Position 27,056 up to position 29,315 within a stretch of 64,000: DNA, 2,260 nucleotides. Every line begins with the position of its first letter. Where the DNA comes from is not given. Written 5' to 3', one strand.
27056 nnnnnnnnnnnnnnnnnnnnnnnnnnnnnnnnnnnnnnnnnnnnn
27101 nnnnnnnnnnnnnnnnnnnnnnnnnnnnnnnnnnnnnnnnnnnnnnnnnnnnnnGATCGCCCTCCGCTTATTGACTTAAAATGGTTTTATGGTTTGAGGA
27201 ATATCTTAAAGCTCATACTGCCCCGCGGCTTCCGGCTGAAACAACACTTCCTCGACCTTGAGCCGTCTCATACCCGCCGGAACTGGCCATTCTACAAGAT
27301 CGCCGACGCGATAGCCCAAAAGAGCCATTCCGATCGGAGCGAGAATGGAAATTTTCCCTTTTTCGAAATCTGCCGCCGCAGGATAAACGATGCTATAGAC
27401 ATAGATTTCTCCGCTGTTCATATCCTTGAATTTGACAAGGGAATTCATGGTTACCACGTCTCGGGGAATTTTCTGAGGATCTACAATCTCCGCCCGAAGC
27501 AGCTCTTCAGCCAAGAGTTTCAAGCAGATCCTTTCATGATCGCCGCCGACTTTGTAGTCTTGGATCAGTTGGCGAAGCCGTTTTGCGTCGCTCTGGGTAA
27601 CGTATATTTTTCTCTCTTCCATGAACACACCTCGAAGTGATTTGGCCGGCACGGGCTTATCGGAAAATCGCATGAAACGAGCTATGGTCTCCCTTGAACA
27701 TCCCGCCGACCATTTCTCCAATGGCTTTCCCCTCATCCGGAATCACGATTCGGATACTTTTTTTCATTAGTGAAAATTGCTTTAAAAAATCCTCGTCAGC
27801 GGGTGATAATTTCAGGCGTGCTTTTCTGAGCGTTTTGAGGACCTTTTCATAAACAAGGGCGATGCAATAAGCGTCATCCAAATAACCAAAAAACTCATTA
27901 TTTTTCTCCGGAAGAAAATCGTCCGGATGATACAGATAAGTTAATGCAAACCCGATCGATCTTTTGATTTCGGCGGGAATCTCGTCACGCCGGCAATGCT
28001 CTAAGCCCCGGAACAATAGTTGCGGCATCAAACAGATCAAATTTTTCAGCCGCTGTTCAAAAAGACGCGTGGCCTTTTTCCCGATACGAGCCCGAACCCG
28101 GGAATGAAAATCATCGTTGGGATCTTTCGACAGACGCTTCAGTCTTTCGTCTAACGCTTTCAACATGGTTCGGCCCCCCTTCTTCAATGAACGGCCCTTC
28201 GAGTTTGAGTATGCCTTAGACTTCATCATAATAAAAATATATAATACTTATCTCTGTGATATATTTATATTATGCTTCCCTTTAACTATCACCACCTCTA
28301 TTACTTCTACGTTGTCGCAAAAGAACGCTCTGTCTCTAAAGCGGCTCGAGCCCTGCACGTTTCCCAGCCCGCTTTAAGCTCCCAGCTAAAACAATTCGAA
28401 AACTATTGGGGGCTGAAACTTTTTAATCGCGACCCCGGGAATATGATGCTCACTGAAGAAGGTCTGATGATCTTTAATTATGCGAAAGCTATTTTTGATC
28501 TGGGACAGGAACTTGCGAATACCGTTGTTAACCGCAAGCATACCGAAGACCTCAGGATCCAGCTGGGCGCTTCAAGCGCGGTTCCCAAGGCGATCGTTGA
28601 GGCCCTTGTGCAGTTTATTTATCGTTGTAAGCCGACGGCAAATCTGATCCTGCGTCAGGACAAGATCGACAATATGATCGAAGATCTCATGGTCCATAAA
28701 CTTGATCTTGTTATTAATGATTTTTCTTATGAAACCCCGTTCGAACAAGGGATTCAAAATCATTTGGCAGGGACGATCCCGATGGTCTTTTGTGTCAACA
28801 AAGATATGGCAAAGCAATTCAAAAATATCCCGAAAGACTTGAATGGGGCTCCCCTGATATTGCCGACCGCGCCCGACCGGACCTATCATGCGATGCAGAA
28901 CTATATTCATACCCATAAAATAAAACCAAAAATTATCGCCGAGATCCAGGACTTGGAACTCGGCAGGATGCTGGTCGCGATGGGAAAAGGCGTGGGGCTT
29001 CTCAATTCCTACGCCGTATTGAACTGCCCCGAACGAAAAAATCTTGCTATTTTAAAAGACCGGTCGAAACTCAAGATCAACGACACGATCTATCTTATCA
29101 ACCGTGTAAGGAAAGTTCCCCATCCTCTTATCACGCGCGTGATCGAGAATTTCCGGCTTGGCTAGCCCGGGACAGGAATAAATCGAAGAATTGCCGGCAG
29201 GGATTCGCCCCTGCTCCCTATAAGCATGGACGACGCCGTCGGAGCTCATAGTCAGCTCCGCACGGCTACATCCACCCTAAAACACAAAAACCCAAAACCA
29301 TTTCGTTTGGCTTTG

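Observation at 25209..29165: Homospermidine synthase sandwiched between two paralogous Rnk/GreA-like factors, with a DUF1232 protein and a divergent LysR regulator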

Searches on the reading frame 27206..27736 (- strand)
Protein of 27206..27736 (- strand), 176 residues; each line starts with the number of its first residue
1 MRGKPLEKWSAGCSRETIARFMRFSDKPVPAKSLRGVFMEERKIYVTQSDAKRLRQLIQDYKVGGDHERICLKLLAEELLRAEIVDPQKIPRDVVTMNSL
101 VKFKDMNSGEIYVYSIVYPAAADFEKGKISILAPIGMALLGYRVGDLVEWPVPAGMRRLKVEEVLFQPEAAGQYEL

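Call 3: search_protein_families(library=pfam, proteins=[window:27206-27736:-], max_evalue=0.01)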
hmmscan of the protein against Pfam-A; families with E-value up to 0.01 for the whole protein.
window:27206-27736:- (176 aa): 2 families
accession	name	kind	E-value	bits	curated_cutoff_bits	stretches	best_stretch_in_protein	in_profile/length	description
PF01272.25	GreA_GreB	-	6.9e-23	80.9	26.9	1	91-164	2-75/77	Transcription elongation factor, GreA/GreB, C-term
PF14760.11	Rnk_N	-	2.9e-07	31.2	23.7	1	42-85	1-41/41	Rnk N-terminus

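Call 4: search_protein_families(library=ncbifam, proteins=[window:27206-27736:-], max_evalue=0.01)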
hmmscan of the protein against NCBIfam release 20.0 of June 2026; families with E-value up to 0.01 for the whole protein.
window:27206-27736:- (176 aa): 12 families
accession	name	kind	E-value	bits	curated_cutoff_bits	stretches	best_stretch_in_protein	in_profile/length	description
NF004396.0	PRK05753.1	equivalog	2.4e-37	127.8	109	1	39-175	2-136/137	nucleoside diphosphate kinase regulator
NF001261.0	PRK00226.1-2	equivalog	9.5e-18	64.6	167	1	73-166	63-156/157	transcription elongation factor GreA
TIGR01462.1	greA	subfamily_domain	8.8e-17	61.6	139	1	74-164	60-150/151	transcription elongation factor GreA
NF001263.0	PRK00226.1-4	equivalog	9.1e-17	61.4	145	1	75-164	68-157/160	transcription elongation factor GreA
NF001264.0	PRK00226.1-5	equivalog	1.5e-12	47.6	180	1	75-166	65-157/158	transcription elongation factor GreA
NF001260.0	PRK00226.1-1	equivalog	7.4e-12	45.2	234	1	79-161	71-153/160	transcription elongation factor GreA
NF002506.1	PRK01885.1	equivalog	1.6e-11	44.1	188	1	73-167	62-155/156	transcription elongation factor GreB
NF011309.0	PRK14720.1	equivalog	2.3e-09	35.9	714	1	72-161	808-897/906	transcription elongation factor GreA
TIGR01461.1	greB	equivalog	7.3e-07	29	171.05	1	73-165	62-153/156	transcription elongation factor GreB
NF004973.0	PRK06342.1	equivalog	2.4e-06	27.4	159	1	73-150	74-149/160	transcription elongation factor GreA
NF004969.0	PRK06330.1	equivalog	5.3e-06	25.3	697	1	72-149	625-701/718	transcript cleavage factor/unknown domain fusion protein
NF004548.0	PRK05892.1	equivalog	6.8e-05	22.8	126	1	101-164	91-154/158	nucleoside diphosphate kinase regulator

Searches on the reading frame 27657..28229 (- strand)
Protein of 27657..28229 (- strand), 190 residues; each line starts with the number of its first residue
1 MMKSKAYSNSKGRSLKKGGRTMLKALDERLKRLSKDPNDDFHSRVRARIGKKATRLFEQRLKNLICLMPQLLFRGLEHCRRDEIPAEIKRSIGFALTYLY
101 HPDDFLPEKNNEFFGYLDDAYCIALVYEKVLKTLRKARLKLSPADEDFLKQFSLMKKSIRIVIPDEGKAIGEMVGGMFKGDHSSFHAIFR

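Call 3: search_protein_families(library=pfam, proteins=[window:27657-28229:-], max_evalue=0.01)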
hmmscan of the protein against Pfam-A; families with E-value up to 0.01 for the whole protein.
window:27657-28229:- (190 aa): 1 family
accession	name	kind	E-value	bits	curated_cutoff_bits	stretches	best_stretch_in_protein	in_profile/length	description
PF06803.17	DUF1232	-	5e-05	23.4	23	1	91-125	4-37/37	Protein of unknown function (DUF1232)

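Call 4: search_protein_families(library=ncbifam, proteins=[window:27657-28229:-], max_evalue=0.01)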
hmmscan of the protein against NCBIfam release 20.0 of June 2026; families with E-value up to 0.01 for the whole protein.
window:27657-28229:- (190 aa): 0 families

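Call 51: find_homologous_proteins(query=window:27657-28166:-, max_evalue=0.001)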
Query window:27657-28166:- (169 aa): 84 proteins with E <= 0.001 among 129 candidates.
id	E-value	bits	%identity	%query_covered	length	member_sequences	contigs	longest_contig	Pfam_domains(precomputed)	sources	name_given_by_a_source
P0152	1.6e-107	375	100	100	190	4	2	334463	-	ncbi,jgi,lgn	-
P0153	8.3e-82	291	77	100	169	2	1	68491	-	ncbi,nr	ncbi:MAG TPA: hypothetical protein PKI45_07180 [Candidatus Omnitrophota bacterium]|nr:hypothetical p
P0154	4.7e-80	285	75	99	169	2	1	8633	-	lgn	-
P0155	5.0e-80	285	74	100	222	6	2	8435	-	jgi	-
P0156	1.2e-79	284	74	99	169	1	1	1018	-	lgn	-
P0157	2.7e-78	279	74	99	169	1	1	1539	-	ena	-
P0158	1.6e-77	277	71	100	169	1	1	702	-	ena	-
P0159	4.2e-77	276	72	100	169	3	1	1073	-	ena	-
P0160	7.1e-77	275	73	100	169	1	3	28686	-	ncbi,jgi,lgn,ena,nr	ncbi:MAG TPA: hypothetical protein PLO78_09845 [Candidatus Omnitrophota bacterium]|nr:hypothetical p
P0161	2.0e-76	273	71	100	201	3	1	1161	-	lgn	-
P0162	4.5e-76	272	70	100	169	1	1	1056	-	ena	-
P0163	5.0e-76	272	72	100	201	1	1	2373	-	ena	-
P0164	1.3e-75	271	71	100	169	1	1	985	-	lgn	-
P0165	1.0e-74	268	69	99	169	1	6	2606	-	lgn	-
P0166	1.1e-74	268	68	99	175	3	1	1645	PF06803.18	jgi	-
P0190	4.8e-40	155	46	100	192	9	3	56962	PF06803.18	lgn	-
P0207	2.9e-23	100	35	99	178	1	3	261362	-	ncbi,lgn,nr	ncbi:MAG: hypothetical protein MOGMAGMI_02096 [Candidatus Omnitrophica bacterium]|nr:hypothetical pr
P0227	6.6e-15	73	31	95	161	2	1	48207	-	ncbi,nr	ncbi:MAG: hypothetical protein GF307_13905 [candidate division Zixibacteria bacterium]|nr:hypothetic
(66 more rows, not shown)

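Call 52: find_encoding_contigs(protein=P0190, flank=5000, max_places=1)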
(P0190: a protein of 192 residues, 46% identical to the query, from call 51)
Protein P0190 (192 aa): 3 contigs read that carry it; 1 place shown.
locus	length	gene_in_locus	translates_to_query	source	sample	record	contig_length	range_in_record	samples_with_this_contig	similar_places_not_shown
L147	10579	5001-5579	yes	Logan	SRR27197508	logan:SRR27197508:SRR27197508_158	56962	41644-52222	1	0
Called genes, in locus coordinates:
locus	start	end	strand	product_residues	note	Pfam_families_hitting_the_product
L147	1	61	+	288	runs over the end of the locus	PF03741:TerC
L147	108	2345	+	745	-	PF03030:H_PPase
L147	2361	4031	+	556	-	PF02554:CstA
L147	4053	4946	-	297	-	PF00126:HTH_1, PF03466:LysR_substrate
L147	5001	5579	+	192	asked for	PF06803:DUF1232 (weak)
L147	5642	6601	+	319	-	PF05982:Sbt_1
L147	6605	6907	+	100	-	PF00543:P-II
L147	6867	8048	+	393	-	PF22660:RS_preATP-grasp-like, PF21244:PurT_C (faint), PF02222:ATP-grasp, PF17769:PurK_C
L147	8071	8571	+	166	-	PF00731:AIRC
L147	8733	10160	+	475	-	PF03062:MBOAT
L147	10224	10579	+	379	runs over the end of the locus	PF16822:ALGX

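Call 53: find_encoding_contigs(protein=P0207, flank=5000, max_places=1)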
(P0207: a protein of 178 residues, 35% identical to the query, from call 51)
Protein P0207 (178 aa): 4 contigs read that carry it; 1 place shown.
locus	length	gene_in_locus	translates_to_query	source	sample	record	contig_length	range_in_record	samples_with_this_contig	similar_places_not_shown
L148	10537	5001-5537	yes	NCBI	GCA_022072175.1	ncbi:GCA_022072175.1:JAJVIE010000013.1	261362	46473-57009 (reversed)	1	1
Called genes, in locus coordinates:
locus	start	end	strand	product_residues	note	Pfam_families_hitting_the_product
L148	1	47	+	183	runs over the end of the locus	PF02627:CMD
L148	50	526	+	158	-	PF00210:Ferritin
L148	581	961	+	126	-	-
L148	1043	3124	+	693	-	PF07715:Plug, PF00593:TonB_dep_Rec_b-barrel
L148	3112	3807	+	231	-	-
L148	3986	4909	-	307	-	PF00126:HTH_1, PF03466:LysR_substrate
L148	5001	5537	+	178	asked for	-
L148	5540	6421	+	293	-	PF01435:Peptidase_M48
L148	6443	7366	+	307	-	PF03741:TerC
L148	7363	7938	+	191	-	-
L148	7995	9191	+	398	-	PF03448:MgtE_N (weak), PF00571:CBS, PF01769:MgtE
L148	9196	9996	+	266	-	PF04511:DER1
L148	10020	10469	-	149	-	PF00072:Response_reg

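Call 54: find_encoding_contigs(protein=P0227, flank=5000, max_places=1)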
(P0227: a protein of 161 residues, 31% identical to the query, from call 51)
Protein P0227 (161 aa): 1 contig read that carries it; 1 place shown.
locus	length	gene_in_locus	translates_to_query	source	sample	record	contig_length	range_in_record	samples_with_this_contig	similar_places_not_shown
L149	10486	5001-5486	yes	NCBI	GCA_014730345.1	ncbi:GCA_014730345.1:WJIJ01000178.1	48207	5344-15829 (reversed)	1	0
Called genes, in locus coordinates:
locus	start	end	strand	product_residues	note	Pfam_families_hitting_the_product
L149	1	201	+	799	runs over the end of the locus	PF02190:LON_substr_bdg, PF13191:AAA_16 (faint), PF07728:AAA_5, PF13401:AAA_22 (faint), PF00004:AAA, PF22667:Lon_lid, PF05362:Lon_C, PF13541:ChlI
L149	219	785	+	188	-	PF03193:RsgA_GTPase (weak), PF01926:MMR_HSR1, PF02421:FeoB_N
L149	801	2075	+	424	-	PF00709:Adenylsucc_synt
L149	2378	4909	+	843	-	PF19313:DUF5916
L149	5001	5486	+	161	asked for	-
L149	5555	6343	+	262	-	PF00378:ECH_1, PF16113:ECH_2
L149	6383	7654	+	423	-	-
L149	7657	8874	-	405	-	PF01546:Peptidase_M20, PF07687:M20_dimer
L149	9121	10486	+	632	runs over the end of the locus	PF01134:GIDA, PF12831:FAD_oxidored (weak), PF21680:GIDA_C_1st, PF13932:SAM_GIDA_C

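Call 64: predict_structure(alignment_id=A3)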
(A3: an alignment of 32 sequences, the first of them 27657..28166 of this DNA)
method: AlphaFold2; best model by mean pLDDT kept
length: 169 residues; sequences in the alignment: 32
mean_pLDDT: 89.6   pTM: 0.87
mean pLDDT of the five models: 89.6, 89.5, 89.1, 88.3, 86.4
residues with pLDDT >= 90: 120; 70-90: 40; 50-70: 9; < 50: 0
segments of 3 or more residues with pLDDT < 50: none
pLDDT, mean of each block of 10 residues (from residue 1): 88 87 92 92 94 93 93 86 64 90 96 95 95 93 93 90 80
secondary structure, 60 per line:
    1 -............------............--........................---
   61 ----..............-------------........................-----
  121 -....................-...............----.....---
elements in order: H2-13 H20-31 H34-57 H65-78 H92-115 H122-141 H143-157 H162-166

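Call 70: search_protein_families(library=pfam, proteins=[L147:5642-6601:+], max_evalue=0.001)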
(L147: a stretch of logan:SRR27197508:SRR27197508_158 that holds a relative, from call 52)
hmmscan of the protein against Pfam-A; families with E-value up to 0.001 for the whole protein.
L147:5642-6601:+ (319 aa): 1 family
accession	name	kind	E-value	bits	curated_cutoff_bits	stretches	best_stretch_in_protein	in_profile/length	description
PF05982.17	Sbt_1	-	2.9e-117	391.8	27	1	7-310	1-306/308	Na+-dependent bicarbonate transporter superfamily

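Call 88: search_protein_families(library=padloc, proteins=[window:27657-28166:-], max_evalue=0.001)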
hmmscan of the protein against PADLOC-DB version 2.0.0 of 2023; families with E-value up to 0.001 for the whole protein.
window:27657-28166:- (169 aa): 0 families

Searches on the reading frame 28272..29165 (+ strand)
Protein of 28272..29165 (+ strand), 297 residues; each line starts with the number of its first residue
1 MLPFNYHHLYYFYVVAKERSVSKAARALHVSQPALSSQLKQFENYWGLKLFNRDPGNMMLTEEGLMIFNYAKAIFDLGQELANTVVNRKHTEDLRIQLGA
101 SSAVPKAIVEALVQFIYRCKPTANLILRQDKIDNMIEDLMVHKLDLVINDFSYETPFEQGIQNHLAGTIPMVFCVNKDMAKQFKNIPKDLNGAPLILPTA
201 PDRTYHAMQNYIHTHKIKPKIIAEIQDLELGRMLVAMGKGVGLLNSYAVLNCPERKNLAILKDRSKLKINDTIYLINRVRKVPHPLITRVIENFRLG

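Call 3: search_protein_families(library=pfam, proteins=[window:28272-29165:+], max_evalue=0.01)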
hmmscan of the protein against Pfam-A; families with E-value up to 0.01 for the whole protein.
window:28272-29165:+ (297 aa): 2 families
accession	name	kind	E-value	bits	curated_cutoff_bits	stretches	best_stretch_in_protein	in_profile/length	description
PF00126.33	HTH_1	-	6.3e-20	71.3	26.6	1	7-64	2-59/60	Bacterial regulatory helix-turn-helix protein, lysR family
PF03466.25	LysR_substrate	-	5.3e-17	62.3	28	1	95-293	7-203/209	LysR substrate binding domain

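Call 4: search_protein_families(library=ncbifam, proteins=[window:28272-29165:+], max_evalue=0.01)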
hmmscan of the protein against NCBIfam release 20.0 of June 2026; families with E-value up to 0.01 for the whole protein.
window:28272-29165:+ (297 aa): 54 families (the best 25 are shown)
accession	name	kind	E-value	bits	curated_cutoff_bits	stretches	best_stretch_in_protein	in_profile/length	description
NF008284.0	PRK11062.1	equivalog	5.5e-34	117.7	219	1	2-292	2-287/299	transcriptional activator NhaR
NF040786.1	LysR_Sec_metab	equivalog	4e-28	98.3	250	1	5-289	2-289/298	selenium metabolism-associated LysR family transcriptional regulator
NF007439.0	PRK09986.1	equivalog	9.2e-26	90.9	290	1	8-257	11-263/296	LysR family transcriptional regulator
NF008416.0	PRK11242.1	equivalog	2e-25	89.7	277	1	7-229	4-226/300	transcriptional regulator CynR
TIGR03339.1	phn_lysR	subfamily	2.5e-25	89.3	341.1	1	10-280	3-267/279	aminoethylphosphonate catabolism associated LysR family transcriptional regulator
NF008722.0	PRK11716.1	equivalog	6.7e-24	84.4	246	1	5-287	2-283/293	HTH-type transcriptional activator IlvY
NF007385.0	PRK09906.1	equivalog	4.7e-23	81.8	356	1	7-248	4-245/296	DNA-binding transcriptional regulator HcaR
NF045775.1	acetoin_reg_AlsR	exception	2.6e-22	79.6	430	1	6-247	3-245/290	acetoin biosynthesis transcriptional regulator AlsR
NF007307.0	PRK09791.1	equivalog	1e-21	77.4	336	1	6-295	7-294/302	LysR family transcriptional regulator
TIGR02424.1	TF_pcaQ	equivalog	1.2e-21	76.9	303.8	1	6-249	5-250/300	pca operon transcription factor PcaQ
NF053705.1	TransRegGltCGpos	equivalog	2.8e-21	76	350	1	7-262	4-259/300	glutamate biosynthesis transcriptional regulator GltC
NF047520.1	trans_act_CidR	equivalog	2.3e-19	69.7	415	1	7-250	4-246/292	cidABC operon transcriptional activator CidR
NF047354.1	trans_reg_GltC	equivalog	4.5e-19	69.1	300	1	8-278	5-269/290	glutamate biosynthesis transcriptional regulator GltC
NF008352.0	PRK11139.1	subfamily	8.3e-18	64.5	288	1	10-260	12-255/305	transcriptional regulator GcvA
NF047711.1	PutUtilRegPtrR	equivalog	1.2e-17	63.9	400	1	7-278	4-267/283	putrescine utilization regulator PtrR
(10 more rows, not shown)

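Call 88: search_protein_families(library=padloc, proteins=[window:28272-29165:+], max_evalue=0.001)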
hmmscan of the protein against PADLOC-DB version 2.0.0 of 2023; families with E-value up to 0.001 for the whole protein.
window:28272-29165:+ (297 aa): 0 families
